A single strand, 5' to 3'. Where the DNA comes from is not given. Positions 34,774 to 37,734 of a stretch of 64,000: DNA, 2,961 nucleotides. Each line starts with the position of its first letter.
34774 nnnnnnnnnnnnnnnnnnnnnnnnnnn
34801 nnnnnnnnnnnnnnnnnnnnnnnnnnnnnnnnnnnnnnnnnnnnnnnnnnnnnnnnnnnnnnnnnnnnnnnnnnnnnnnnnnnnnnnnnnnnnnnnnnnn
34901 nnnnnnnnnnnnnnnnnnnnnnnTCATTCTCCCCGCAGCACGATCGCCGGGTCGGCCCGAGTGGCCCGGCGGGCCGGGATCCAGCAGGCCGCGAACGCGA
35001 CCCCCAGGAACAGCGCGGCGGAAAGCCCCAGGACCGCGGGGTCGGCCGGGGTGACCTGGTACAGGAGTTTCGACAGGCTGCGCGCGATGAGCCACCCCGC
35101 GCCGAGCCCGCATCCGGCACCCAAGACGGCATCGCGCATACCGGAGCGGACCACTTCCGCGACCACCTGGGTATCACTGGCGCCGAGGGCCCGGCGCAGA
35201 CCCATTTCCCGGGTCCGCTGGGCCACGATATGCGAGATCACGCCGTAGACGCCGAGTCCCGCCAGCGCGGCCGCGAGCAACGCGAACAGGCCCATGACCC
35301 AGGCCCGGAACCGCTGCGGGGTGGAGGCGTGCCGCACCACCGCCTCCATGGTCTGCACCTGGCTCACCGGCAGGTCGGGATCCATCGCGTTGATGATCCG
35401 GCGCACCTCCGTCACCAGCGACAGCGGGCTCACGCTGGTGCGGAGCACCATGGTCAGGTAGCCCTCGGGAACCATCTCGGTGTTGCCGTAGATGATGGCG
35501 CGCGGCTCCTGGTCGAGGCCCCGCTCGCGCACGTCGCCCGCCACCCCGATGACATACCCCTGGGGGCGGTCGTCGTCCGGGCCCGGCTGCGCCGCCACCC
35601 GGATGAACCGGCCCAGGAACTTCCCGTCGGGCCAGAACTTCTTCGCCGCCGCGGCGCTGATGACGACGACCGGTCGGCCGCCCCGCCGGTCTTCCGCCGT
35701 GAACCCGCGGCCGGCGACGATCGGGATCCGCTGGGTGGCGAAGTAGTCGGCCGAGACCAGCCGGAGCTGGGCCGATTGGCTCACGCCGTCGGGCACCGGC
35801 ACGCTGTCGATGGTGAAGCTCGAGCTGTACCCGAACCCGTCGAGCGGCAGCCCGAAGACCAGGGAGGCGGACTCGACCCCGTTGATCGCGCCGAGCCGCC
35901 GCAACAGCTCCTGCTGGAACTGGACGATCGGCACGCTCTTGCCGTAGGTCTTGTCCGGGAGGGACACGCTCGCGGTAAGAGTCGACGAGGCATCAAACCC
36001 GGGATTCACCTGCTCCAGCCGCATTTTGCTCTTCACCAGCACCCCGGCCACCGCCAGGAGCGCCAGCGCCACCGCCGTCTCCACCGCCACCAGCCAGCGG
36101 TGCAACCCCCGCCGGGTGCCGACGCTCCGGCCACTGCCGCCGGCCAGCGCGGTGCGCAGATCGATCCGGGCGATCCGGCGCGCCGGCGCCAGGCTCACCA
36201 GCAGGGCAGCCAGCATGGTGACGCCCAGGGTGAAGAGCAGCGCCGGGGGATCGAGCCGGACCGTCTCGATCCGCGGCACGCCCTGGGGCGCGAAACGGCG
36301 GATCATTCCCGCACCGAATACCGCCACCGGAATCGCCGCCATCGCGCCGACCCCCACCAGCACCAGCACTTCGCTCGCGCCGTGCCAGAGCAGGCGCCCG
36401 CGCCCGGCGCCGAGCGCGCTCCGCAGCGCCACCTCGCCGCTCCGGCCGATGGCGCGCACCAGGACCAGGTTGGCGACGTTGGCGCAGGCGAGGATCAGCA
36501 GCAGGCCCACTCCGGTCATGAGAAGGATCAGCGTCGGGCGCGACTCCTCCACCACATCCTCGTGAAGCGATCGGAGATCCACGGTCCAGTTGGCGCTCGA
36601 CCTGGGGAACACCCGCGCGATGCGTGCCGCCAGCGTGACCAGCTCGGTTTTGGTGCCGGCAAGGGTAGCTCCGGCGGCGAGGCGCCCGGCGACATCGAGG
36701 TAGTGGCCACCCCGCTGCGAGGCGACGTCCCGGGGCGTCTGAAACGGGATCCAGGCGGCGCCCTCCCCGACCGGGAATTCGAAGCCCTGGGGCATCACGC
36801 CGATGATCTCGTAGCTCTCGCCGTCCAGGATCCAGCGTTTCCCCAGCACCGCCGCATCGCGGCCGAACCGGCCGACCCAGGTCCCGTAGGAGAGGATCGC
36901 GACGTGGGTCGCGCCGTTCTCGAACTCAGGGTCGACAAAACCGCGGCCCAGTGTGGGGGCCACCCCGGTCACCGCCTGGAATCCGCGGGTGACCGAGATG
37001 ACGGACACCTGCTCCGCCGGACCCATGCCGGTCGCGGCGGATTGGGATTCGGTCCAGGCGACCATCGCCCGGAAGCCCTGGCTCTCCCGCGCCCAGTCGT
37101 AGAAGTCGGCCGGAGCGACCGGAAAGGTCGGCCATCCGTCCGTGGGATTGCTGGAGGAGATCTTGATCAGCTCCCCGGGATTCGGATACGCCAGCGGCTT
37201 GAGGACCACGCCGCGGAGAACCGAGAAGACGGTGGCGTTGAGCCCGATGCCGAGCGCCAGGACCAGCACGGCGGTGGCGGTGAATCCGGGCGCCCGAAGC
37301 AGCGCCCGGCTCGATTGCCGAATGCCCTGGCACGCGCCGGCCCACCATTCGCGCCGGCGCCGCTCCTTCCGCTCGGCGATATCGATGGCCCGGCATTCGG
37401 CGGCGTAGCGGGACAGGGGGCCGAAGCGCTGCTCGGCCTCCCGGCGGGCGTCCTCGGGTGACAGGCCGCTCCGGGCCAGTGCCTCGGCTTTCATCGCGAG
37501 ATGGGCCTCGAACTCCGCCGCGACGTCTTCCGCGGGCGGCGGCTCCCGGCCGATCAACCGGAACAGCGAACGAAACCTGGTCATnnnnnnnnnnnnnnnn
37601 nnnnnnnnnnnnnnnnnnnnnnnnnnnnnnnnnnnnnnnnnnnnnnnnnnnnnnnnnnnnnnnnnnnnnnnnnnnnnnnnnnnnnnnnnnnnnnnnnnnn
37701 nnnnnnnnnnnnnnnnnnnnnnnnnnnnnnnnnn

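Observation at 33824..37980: Three-gene module PadR - ADOP permease - lipoprotein serine hydrolase with ATGA stop/start coupling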

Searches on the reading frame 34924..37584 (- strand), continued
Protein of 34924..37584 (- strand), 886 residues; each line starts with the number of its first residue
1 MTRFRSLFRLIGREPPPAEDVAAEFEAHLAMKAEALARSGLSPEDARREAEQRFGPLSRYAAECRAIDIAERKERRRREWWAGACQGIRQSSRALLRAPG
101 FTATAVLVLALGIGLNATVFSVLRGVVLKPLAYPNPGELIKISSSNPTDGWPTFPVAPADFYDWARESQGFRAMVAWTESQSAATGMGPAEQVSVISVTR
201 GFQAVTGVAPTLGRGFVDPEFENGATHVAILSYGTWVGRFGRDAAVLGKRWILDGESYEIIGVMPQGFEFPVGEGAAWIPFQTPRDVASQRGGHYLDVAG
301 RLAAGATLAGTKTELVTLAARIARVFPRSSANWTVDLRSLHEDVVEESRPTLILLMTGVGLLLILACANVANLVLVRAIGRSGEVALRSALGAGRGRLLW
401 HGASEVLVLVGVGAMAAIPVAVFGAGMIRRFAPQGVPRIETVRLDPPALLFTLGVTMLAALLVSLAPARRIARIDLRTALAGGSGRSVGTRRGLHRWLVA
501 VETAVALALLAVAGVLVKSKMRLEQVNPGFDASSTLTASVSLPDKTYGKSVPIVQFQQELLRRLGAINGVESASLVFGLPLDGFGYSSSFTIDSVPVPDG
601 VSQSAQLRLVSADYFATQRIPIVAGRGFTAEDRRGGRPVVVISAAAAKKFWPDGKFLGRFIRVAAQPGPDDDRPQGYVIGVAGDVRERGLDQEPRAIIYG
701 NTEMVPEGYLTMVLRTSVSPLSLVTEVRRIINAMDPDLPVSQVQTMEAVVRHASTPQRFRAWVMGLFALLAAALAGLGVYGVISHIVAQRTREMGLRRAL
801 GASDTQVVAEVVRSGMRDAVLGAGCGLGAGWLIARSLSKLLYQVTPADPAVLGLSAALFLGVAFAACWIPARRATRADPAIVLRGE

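Call 75: find_encoding_contigs(protein=P0153, flank=4000, max_places=4)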
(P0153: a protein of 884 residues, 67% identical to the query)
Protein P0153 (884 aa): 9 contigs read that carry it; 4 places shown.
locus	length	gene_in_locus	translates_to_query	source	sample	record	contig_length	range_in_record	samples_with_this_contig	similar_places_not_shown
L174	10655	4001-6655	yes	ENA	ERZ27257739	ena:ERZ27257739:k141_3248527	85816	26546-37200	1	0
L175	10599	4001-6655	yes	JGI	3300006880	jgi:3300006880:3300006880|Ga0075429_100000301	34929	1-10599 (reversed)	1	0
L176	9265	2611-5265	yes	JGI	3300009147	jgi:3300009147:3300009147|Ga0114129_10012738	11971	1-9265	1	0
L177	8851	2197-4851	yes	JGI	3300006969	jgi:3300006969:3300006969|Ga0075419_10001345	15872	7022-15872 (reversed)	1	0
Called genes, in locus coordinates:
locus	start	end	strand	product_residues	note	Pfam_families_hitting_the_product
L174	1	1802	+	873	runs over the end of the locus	PF12704:MacB_PCD, PF02687:FtsX, PF12704:MacB_PCD, PF02687:FtsX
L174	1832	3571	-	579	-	PF04389:Peptidase_M28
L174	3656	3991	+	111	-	PF03551:PadR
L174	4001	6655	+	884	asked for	PF12704:MacB_PCD, PF02687:FtsX, PF12704:MacB_PCD, PF02687:FtsX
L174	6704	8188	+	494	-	PF00501:AMP-binding, PF13193:AMP-binding_C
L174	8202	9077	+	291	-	PF00561:Abhydrolase_1, PF06821:Ser_hydrolase (faint), PF07819:PGAP1 (faint), PF12146:Hydrolase_4, PF12697:Abhydrolase_6, PF03096:Ndr (weak)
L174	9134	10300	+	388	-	PF02129:Peptidase_S15 (weak), PF01738:DLH, PF20434:BD-FAE, PF00561:Abhydrolase_1 (weak), PF12697:Abhydrolase_6, PF00326:Peptidase_S9, PF08840:BAAT_C (faint)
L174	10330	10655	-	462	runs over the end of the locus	PF01425:Amidase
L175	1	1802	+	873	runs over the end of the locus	PF12704:MacB_PCD, PF02687:FtsX, PF12704:MacB_PCD, PF02687:FtsX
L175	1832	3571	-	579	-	PF04389:Peptidase_M28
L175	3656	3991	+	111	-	PF03551:PadR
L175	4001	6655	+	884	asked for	PF12704:MacB_PCD, PF02687:FtsX, PF12704:MacB_PCD, PF02687:FtsX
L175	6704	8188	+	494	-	PF00501:AMP-binding, PF13193:AMP-binding_C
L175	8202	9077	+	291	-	PF00561:Abhydrolase_1, PF06821:Ser_hydrolase (faint), PF07819:PGAP1 (faint), PF12146:Hydrolase_4, PF12697:Abhydrolase_6, PF03096:Ndr (weak)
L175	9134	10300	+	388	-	PF02129:Peptidase_S15 (weak), PF01738:DLH, PF20434:BD-FAE, PF00561:Abhydrolase_1 (weak), PF12697:Abhydrolase_6, PF00326:Peptidase_S9, PF08840:BAAT_C (faint)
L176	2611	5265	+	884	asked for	PF12704:MacB_PCD, PF02687:FtsX, PF12704:MacB_PCD, PF02687:FtsX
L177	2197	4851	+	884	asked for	PF12704:MacB_PCD, PF02687:FtsX, PF12704:MacB_PCD, PF02687:FtsX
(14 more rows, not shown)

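Call 77: predict_structure(alignment_id=A4)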
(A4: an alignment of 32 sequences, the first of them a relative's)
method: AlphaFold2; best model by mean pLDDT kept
length: 886 residues; sequences in the alignment: 32
mean_pLDDT: 83.2   pTM: 0.72
mean pLDDT of the five models: 83.2, 80.2, 77.7, 77.6, 75.0
residues with pLDDT >= 90: 279; 70-90: 496; 50-70: 86; < 50: 25
segments of 3 or more residues with pLDDT < 50: 1-14, 482-491
pLDDT, mean of each block of 10 residues (from residue 1): 38 50 77 86 85 73 76 80 82 81 85 89 85 90 85 86 93 93 82 92 93 94 90 92 91 91 91 83 75 86 94 94 83 89 82 85 83 70 68 73 83 90 88 72 85 84 68 59 42 66 86 88 89 94 86 94 96 94 80 66 83 95 94 89 93 89 80 89 90 89 90 96 95 91 92 83 85 80 69 71 82 83 88 86 85 89 85 74 60
secondary structure, 60 per line:
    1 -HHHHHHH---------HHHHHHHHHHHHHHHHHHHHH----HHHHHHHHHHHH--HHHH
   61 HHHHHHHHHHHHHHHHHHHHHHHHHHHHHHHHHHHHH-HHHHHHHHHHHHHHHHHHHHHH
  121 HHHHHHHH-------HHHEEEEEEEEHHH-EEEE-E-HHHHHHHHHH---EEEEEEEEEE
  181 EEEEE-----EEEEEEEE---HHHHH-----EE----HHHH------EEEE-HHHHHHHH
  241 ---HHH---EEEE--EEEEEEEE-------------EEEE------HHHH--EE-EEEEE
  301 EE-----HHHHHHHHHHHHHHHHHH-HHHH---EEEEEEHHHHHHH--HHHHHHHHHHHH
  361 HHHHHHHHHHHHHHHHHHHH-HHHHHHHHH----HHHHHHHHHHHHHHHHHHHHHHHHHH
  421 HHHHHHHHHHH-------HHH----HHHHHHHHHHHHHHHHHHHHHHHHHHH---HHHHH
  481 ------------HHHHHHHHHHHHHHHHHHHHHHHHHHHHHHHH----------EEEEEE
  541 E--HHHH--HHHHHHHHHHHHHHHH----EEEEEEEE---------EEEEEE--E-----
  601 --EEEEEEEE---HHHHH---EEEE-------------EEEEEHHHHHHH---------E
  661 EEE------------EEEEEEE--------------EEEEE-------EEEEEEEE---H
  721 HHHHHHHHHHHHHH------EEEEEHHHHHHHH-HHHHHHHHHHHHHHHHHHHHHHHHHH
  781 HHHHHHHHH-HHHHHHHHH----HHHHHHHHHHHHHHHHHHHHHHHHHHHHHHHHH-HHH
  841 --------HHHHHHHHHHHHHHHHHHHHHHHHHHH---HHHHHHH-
elements in order (helices of 4 or more, strands of 3 or more residues): H2-8 H18-38 H43-54 H57-97 H99-128 E139-146 E151-154 H158-167 E171-185 E191-198 H202-206 H218-221 E228-231 H233-240 E250-253 E256-263 E277-280 H287-290 E296-302 H308-325 H327-330 E334-339 H340-346 H349-380 H382-390 H395-431 H446-472 H476-480 H493-524 E535-541 H544-547 H550-565 E570-577 E587-592 E603-610 H614-618 E622-625 E639-643 H644-650 E660-663 E676-682 E697-701 E709-716 H720-734 E741-745 H746-753 H755-789 H791-799 H804-836 H849-875 H879-885

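Call 79: fold_search(model_id=the predicted structure, library=pdb)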
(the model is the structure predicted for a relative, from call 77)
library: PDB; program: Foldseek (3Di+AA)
matches with E <= 10: 347; with E <= 0.001: 185
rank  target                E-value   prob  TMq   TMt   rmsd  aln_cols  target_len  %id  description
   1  9ge6_A                1.3e-22  1.00  0.40  0.43  11.8       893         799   14  Structure of E. coli YbbAP (released 2025-05-28)
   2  9ge7_A                6.5e-20  1.00  0.38  0.41  13.5       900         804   14  Structure of E. coli YbbAP with bound ATP analogue (released 2025-05-28)
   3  5gko_A                2.0e-16  1.00  0.34  0.44   5.9       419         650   16  Crystal structure of tripartite-type ABC transporter, MacB from Acinetobacter baumannii (released 2017-11-15)
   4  5lil_A                2.0e-16  1.00  0.23  0.32  10.8       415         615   15  Structure of Aggregatibacter actinomycetemcomitans MacB bound to ATPyS (P21) (released 2017-11-15)
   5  5lj6                  4.9e-15  1.00  0.24  0.33  10.1       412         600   14  Structure of Aggregatibacter actinomycetemcomitans MacB bound to ATPyS (P6522) (released 2017-11-15)
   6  5lil_B                6.7e-15  1.00  0.23  0.31  10.7       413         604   15  Structure of Aggregatibacter actinomycetemcomitans MacB bound to ATPyS (P21) (released 2017-11-15)
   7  5xu1_M                2.0e-14  1.00  0.31  0.60   7.3       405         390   16  Structure of a non-canonical ABC transporter from Streptococcus pneumoniae R6 (released 2018-01-24)
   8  5lj7_B                2.1e-14  1.00  0.23  0.31  10.4       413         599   15  Structure of Aggregatibacter actinomycetemcomitans MacB bound to ATP (P21) (released 2017-11-15)
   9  9rlc_E                2.9e-14  1.00  0.28  0.49   8.2       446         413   16  LolCDE complex with Lpp lipoprotein (released 2026-01-21)
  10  9rld_E                4.1e-14  1.00  0.28  0.50   7.9       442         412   15  LolCDE complex with Lpp lipoprotein (released 2026-01-21)
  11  5nik_J                5.9e-14  1.00  0.29  0.39   8.4       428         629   19  Structure of the MacAB-TolC ABC-type tripartite multidrug efflux pump (released 2017-05-24)
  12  5lj7_A                4.5e-13  1.00  0.23  0.33  10.5       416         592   15  Structure of Aggregatibacter actinomycetemcomitans MacB bound to ATP (P21) (released 2017-11-15)
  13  7arh_E                1.1e-12  1.00  0.27  0.49   9.7       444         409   15  LolCDE in complex with lipoprotein (released 2021-04-07)
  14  5xu1_S                5.7e-12  1.00  0.28  0.54   8.0       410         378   16  Structure of a non-canonical ABC transporter from Streptococcus pneumoniae R6 (released 2018-01-24)
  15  8s5g_A                1.4e-11  1.00  0.29  0.36  12.7       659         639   12  BceABS nucleotide-free state (released 2025-09-03)
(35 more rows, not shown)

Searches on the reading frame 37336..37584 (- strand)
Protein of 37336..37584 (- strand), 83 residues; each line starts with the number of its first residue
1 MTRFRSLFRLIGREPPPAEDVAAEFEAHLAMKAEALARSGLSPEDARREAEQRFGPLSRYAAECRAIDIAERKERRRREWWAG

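Call 31: search_protein_families(library=pfam, proteins=[window:37342-37584:-], max_evalue=1)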
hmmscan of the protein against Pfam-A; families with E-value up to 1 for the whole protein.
window:37342-37584:- (81 aa): 2 families
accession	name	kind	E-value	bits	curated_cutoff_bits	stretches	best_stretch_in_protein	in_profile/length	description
PF22564.2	HAAS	-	0.011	16.6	27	1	19-63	19-55/55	HAAS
PF25712.1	crAss_CARGO2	-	0.038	13.3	27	1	24-74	66-113/544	Crassvirus Cargo protein 2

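Call 46: search_protein_families(library=pfam, proteins=[window:37336-37584:-], max_evalue=1)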
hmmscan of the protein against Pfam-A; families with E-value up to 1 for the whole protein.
seq(83 aa): 2 families
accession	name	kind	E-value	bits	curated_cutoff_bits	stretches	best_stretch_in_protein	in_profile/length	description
PF22564.2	HAAS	-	0.011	16.5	27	1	19-63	19-55/55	HAAS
PF25712.1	crAss_CARGO2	-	0.039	13.3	27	1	24-74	66-113/544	Crassvirus Cargo protein 2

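Call 49: search_solved_structures(query=A3, max_evalue=10, show_alignments=2)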
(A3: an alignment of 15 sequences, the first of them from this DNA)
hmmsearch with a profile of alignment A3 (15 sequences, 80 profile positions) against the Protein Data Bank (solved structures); distinct sequences matched with E-value up to 10: 14.
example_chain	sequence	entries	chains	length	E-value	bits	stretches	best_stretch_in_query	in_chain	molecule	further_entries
4r5d_A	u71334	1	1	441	0.0006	22.9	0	55-72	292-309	Leucine rich repeat protein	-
7udk_A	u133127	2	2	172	0.0023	21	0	25-53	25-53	Designed helical repeat protein (DHR) RPB_LRP2_R4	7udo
6ke6_RN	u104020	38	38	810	0.14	15.3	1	16-68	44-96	Nucleolar complex protein 14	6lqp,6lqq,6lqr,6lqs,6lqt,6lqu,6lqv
7suk_ST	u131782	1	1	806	0.16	15.1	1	16-68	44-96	Nucleolar complex protein 14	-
5wlc_ST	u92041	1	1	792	0.18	14.9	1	16-68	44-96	Nop14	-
4r6g_A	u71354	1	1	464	0.5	13.5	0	55-72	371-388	leucine rich repeats DLRR_K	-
8yr0_A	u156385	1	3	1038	0.82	12.8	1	34-57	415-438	Cation/multidrug efflux pump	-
1iur_A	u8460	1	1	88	0.92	12.7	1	11-56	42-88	KIAA0730 protein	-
5yss_A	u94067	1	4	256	1.4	12.1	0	31-51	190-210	3-hydroxybutyrate dehydrogenase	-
4wys_A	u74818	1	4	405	1.6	11.9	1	14-43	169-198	Acetyl-CoA acetyltransferase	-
5f38_B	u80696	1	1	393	3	11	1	14-43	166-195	Acetyl-CoA acetyltransferase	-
5f38_A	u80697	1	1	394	3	11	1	14-43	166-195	Acetyl-CoA acetyltransferase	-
5f38_D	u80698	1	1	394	3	11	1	14-43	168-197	Acetyl-CoA acetyltransferase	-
5f0v_A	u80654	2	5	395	3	11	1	14-43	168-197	Acetyl-CoA acetyltransferase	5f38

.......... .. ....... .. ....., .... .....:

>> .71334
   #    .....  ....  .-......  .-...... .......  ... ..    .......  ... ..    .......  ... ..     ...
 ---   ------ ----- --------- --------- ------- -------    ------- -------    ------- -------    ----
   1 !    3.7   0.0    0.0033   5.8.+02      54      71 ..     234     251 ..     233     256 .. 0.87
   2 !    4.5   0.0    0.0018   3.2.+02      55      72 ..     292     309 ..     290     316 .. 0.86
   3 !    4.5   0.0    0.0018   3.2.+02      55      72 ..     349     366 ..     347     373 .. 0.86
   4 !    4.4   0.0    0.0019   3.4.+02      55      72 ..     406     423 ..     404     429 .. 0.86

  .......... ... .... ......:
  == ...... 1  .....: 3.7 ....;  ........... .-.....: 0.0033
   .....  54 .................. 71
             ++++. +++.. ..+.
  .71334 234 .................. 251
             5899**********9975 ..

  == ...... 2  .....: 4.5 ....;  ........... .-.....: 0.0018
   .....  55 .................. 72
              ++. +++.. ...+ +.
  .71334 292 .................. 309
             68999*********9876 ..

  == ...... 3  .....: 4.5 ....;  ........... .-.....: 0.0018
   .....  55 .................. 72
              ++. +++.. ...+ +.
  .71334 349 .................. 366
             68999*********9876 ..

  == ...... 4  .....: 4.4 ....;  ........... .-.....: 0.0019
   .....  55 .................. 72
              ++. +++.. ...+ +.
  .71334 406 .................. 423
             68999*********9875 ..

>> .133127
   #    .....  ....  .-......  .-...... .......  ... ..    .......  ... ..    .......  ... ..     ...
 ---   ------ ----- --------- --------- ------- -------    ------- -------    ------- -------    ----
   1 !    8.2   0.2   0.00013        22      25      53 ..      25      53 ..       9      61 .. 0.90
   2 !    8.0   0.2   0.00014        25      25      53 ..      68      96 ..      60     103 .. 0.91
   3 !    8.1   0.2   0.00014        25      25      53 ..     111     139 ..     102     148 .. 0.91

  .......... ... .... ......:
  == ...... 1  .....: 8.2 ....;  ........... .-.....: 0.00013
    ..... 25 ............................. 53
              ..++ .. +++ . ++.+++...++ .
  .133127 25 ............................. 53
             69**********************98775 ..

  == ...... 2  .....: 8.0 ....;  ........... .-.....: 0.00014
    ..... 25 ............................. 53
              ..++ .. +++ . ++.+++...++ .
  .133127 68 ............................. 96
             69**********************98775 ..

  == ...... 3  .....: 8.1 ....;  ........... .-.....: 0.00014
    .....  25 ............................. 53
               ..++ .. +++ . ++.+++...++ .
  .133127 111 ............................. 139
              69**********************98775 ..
